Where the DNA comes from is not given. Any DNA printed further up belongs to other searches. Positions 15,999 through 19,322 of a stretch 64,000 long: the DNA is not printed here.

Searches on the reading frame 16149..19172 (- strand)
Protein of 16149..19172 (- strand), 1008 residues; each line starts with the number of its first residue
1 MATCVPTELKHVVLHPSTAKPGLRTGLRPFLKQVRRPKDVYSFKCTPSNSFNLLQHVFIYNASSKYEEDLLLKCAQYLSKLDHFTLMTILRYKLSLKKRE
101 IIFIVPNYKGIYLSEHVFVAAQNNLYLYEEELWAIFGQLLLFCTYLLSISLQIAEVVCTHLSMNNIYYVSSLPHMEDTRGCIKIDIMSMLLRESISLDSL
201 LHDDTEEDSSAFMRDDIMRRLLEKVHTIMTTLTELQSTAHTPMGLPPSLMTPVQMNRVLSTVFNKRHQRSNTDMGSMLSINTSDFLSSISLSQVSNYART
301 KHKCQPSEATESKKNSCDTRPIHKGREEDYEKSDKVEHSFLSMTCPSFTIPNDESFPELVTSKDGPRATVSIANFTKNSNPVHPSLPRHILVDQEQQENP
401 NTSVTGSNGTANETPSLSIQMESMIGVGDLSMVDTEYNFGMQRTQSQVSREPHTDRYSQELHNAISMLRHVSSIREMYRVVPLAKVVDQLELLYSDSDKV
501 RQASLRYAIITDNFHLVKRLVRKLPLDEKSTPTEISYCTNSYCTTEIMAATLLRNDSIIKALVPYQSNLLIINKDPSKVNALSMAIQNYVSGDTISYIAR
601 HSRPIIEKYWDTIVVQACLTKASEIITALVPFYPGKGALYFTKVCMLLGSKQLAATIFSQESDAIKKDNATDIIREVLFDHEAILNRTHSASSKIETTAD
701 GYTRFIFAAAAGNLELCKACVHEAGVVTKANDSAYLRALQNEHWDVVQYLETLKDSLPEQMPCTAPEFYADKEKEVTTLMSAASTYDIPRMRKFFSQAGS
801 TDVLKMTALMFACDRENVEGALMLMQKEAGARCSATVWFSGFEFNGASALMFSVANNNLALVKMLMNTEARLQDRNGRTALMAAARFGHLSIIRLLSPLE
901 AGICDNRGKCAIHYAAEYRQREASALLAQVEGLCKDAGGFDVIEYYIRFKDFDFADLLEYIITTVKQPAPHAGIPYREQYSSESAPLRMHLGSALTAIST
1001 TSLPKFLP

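Call 33: search_protein_families(library=pfam, proteins=[window:16149-19172:-], max_evalue=0.001)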
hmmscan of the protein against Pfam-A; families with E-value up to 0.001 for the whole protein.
window:16149-19172:- (1008 aa): 5 families
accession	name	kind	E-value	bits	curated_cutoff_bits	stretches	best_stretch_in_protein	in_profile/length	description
PF12796.13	Ank_2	-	1.2e-27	96.7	27.3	1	850-928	1-80/90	Ankyrin repeats (3 copies)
PF00023.36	Ank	-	9.4e-11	41.8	21.1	0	876-896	1-21/33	Ankyrin repeat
PF13637.12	Ank_4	-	1.8e-10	41.2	22.7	1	855-896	6-49/50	Ankyrin repeats (many copies)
PF13857.12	Ank_5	-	5.2e-10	39.9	27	1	872-915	9-56/56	Ankyrin repeats (many copies)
PF13606.12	Ank_3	-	9.9e-10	38.2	22.3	0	876-897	1-22/30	Ankyrin repeat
